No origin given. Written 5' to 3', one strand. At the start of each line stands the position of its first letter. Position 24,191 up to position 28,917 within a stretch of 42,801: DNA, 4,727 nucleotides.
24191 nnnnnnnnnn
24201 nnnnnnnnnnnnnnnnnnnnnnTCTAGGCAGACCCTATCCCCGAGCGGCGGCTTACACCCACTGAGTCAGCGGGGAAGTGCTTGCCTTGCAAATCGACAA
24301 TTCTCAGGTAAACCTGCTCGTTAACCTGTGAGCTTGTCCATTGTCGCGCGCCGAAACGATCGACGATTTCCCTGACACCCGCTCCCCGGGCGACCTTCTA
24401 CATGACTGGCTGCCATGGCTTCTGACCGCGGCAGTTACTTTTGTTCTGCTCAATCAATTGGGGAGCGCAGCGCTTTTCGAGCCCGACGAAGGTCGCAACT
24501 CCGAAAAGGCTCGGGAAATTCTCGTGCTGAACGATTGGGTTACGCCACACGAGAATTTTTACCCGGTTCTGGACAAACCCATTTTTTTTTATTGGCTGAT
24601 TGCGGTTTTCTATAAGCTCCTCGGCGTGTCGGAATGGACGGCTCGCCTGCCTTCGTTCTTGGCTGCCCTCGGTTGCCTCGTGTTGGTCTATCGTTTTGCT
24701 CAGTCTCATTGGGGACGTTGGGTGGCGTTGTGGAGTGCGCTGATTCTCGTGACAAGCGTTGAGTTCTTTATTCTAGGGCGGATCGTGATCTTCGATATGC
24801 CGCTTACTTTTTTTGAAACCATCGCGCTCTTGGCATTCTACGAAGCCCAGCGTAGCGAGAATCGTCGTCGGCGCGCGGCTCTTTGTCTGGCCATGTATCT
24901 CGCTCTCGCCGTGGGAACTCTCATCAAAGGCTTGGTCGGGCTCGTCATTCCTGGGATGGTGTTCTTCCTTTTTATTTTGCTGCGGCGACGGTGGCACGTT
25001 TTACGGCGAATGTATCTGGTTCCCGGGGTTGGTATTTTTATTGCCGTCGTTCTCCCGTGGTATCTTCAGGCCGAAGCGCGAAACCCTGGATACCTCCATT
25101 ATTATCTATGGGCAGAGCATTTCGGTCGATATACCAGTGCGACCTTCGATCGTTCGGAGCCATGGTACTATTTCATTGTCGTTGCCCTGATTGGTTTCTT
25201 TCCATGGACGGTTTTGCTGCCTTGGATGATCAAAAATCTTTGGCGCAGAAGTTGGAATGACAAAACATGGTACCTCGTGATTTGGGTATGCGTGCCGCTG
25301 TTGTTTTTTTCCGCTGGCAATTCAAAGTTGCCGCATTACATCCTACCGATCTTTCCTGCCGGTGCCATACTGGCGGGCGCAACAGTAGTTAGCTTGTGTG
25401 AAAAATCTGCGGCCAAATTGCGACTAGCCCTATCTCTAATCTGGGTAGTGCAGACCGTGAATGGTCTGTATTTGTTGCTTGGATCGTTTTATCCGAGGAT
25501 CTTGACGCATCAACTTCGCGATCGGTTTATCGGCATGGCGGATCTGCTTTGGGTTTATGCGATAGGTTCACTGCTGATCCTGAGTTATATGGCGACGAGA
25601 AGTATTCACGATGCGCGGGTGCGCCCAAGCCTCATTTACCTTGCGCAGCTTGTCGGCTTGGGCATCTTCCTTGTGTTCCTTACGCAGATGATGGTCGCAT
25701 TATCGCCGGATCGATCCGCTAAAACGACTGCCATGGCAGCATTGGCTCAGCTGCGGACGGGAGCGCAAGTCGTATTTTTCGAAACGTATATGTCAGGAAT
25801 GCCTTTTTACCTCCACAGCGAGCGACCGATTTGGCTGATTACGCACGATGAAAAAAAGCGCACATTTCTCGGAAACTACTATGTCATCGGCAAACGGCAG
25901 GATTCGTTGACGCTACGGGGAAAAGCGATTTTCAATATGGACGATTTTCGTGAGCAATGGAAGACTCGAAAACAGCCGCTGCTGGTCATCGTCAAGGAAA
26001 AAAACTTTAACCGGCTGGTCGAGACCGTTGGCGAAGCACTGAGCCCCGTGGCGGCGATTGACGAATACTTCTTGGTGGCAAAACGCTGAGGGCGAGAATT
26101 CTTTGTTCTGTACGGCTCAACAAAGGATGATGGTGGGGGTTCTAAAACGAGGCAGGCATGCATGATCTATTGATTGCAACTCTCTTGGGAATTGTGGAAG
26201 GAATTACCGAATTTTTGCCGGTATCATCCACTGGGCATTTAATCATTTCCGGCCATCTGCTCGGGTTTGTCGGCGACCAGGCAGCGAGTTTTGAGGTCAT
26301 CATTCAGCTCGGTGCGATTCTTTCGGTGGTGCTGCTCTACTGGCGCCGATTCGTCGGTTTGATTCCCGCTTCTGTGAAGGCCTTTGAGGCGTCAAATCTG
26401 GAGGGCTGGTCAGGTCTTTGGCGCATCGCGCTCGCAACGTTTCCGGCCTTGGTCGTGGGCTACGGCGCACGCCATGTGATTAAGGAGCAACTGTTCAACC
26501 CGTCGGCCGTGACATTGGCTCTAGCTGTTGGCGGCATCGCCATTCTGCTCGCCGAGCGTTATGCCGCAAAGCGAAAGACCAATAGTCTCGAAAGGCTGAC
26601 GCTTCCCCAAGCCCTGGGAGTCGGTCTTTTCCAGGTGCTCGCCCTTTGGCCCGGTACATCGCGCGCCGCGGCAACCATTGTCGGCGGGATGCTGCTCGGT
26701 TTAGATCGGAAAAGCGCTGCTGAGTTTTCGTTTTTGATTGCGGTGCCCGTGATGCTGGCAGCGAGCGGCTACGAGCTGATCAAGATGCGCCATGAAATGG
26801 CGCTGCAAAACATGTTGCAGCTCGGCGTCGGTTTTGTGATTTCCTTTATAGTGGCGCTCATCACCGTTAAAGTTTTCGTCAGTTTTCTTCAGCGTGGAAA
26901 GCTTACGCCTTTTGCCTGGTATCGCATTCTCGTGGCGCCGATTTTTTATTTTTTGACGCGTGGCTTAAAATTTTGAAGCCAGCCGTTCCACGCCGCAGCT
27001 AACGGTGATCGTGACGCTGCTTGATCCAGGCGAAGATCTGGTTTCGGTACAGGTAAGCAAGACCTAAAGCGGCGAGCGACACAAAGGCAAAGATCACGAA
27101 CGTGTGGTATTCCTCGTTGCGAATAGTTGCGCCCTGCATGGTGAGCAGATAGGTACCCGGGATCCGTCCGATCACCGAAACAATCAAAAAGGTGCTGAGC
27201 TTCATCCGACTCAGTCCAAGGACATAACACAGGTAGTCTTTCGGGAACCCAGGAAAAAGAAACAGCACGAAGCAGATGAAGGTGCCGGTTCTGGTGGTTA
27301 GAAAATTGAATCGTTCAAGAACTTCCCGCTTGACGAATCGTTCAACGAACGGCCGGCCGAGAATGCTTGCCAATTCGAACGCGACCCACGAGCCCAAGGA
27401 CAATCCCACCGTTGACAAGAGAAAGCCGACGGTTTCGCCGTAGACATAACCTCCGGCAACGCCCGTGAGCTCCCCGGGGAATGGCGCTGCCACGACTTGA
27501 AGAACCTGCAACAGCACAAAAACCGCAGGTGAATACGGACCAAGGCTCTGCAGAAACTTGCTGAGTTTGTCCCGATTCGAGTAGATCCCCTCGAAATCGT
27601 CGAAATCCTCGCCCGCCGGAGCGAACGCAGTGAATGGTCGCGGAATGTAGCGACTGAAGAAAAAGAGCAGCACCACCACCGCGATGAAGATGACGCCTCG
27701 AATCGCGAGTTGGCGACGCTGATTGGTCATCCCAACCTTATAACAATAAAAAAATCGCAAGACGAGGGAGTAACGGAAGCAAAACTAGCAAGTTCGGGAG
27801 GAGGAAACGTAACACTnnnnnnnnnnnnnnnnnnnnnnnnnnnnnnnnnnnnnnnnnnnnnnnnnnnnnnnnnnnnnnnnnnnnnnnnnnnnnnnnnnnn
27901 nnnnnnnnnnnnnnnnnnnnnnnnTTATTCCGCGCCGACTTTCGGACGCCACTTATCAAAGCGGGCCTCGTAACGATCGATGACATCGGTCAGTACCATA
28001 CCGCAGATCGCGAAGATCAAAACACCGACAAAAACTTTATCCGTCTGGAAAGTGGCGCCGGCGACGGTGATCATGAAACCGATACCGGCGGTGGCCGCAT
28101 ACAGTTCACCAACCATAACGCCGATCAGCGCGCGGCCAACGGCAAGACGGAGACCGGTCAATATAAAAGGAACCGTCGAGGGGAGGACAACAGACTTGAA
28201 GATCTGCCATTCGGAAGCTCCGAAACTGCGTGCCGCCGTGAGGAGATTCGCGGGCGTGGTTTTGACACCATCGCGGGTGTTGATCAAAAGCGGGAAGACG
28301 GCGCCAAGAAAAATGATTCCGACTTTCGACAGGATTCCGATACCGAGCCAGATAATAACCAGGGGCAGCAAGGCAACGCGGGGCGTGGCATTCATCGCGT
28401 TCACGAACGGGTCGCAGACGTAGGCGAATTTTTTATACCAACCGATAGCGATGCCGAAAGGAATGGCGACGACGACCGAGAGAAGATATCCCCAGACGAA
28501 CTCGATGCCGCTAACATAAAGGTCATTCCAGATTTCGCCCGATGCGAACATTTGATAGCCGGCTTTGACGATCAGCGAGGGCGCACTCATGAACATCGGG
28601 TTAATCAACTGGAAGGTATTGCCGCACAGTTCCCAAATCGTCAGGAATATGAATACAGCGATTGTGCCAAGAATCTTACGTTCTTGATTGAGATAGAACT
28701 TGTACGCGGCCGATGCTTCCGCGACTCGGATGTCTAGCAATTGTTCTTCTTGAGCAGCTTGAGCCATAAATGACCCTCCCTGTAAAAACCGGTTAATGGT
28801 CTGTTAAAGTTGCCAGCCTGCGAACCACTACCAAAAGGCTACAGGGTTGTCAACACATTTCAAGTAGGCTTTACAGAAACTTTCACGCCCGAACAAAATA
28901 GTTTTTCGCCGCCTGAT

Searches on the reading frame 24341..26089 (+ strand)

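Call 7: search_protein_families(library=pfam, proteins=[window:24341-26089:+], max_evalue=0.001)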
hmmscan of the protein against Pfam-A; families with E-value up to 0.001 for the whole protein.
window:24341-26089:+ (582 aa): 2 families
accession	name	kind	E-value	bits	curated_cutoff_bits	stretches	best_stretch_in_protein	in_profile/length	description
PF13231.12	PMT_2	-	2.3e-21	77.1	26.1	1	78-240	1-157/160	Dolichyl-phosphate-mannose-protein mannosyltransferase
PF02366.24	PMT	-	2.2e-20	73.7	22.7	1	77-255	60-245/245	Dolichyl-phosphate-mannose-protein mannosyltransferase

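Call 57: search_protein_families(library=ncbifam, proteins=[window:24341-26089:+], max_evalue=0.0001)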
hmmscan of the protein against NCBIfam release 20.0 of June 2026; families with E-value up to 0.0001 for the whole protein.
window:24341-26089:+ (582 aa): 1 family
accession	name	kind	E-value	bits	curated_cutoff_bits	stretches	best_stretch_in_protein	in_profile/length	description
NF009784.2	PRK13279.1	equivalog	1.1e-57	195.9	567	1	27-410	9-393/539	lipid IV(A) 4-amino-4-deoxy-L-arabinosyltransferase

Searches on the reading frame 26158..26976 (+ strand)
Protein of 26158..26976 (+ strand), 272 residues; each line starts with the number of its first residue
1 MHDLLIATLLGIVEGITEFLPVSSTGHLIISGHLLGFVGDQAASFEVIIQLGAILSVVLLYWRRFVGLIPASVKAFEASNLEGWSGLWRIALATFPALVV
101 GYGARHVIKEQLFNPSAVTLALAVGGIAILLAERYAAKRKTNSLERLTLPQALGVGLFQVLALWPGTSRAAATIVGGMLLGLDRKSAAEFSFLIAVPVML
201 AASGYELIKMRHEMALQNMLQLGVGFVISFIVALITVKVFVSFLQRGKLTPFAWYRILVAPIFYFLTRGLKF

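Call 7: search_protein_families(library=pfam, proteins=[window:26158-26976:+], max_evalue=0.001)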
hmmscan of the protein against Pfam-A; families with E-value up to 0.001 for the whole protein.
window:26158-26976:+ (272 aa): 1 family
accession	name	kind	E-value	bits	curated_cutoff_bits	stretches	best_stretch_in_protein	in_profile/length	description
PF02673.24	BacA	-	6.4e-80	269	33.4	1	7-260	1-255/257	Bacitracin resistance protein BacA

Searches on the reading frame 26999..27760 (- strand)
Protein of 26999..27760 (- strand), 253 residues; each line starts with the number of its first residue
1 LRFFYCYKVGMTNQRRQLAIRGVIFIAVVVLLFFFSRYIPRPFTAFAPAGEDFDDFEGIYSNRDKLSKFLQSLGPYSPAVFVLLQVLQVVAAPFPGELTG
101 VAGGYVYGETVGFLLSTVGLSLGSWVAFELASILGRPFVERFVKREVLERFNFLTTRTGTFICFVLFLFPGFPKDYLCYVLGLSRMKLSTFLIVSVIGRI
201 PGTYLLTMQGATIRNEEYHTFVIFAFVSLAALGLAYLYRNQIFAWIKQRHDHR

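Call 7: search_protein_families(library=pfam, proteins=[window:26999-27760:-], max_evalue=0.001)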
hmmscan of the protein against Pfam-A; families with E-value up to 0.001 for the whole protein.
window:26999-27760:- (253 aa): 1 family
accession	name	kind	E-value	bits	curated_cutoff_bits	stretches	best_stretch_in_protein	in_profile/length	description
PF09335.16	VTT_dom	-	9e-23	81.5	33.9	1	94-211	1-122/123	VTT domain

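Call 57: search_protein_families(library=ncbifam, proteins=[window:26999-27760:-], max_evalue=0.0001)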
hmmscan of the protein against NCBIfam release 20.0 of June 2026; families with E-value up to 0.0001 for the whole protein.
window:26999-27760:- (253 aa): 0 families

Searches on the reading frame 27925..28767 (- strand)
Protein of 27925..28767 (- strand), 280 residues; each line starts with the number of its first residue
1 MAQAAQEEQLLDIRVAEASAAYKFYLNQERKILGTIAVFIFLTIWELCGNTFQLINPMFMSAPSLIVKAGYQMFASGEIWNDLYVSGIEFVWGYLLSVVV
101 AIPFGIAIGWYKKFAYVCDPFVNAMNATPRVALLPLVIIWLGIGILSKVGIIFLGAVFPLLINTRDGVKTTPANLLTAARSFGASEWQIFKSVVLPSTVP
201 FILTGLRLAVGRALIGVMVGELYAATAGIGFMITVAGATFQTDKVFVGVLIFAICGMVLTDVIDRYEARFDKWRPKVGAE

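Call 7: search_protein_families(library=pfam, proteins=[window:27925-28767:-], max_evalue=0.001)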
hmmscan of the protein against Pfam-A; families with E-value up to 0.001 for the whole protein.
window:27925-28767:- (280 aa): 1 family
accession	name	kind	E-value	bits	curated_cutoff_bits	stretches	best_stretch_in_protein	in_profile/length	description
PF00528.27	BPD_transp_1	-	3.4e-29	102.3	26.4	1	101-269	1-177/184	Binding-protein-dependent transport system inner membrane component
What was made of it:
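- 27925..28767 (-): TauC/SsuC/SaoP-like ABC permease, divergently transcribed and monocistronic. It is a possible accessory transporter. BPD_transp_1 (call 7).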

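Call 57: search_protein_families(library=ncbifam, proteins=[window:27925-28767:-], max_evalue=0.0001)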
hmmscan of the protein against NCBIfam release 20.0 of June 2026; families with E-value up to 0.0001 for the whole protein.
window:27925-28767:- (280 aa): 16 families
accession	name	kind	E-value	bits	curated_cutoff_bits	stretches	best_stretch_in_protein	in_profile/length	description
NF040733.1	ABC_perm_U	equivalog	2.4e-43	148.5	295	1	29-274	6-249/251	ABC transporter permease subunit SaoP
NF007545.0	PRK10160.1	equivalog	3.5e-42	144.7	342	1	22-273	14-270/275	taurine ABC transporter permease TauC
NF008470.0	PRK11365.1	equivalog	1.3e-35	123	347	1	42-275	22-254/263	aliphatic sulfonate ABC transporter permease SsuC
TIGR01183.1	ntrB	equivalog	3.9e-25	88.7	209.05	1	88-263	24-199/202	nitrate ABC transporter permease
NF008196.0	PRK10952.1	equivalog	2.7e-17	62.6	439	1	79-260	142-325/356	glycine betaine/L-proline ABC transporter permease ProW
TIGR03416.1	ABC_choXWV_perm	equivalog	1.5e-14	54.1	363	1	64-259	69-263/267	choline ABC transporter permease subunit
TIGR00974.1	3a0107s02c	equivalog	1.3e-08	34.3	193.45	1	34-214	13-198/272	phosphate ABC transporter permease PstA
TIGR02138.1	phosphate_pstC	equivalog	2.7e-07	29.9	196.45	1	164-214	171-221/296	phosphate ABC transporter permease subunit PstC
TIGR02141.1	modB_ABC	equivalog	7.1e-07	29.1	182.6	1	157-259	91-201/208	molybdate ABC transporter permease subunit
TIGR02139.1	permease_CysT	equivalog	1.1e-06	28.5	246.1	1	139-214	129-201/265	sulfate ABC transporter permease subunit CysT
TIGR00969.1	3a0106s02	subfamily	1.6e-06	27.8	240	1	171-251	169-255/272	sulfate ABC transporter permease subunit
TIGR01581.1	Mo_ABC_porter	hypoth_equivalog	2.7e-06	27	210.3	1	156-217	115-174/225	ABC transporter permease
NF006939.0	PRK09421.1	equivalog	3.2e-06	26.7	262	1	157-221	104-164/230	molybdate ABC transporter permease subunit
NF008435.0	PRK11275.1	equivalog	7.7e-06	25.2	502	1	115-219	141-244/319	phosphate ABC transporter permease PstC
NF007047.0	PRK09500.1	equivalog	2.3e-05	24.1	326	1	165-222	148-205/257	spermidine/putrescine ABC transporter permease PotC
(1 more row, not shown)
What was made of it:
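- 27925..28767 (-): NCBIfam SaoP and TauC hits are below their cut-offs (call 57).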
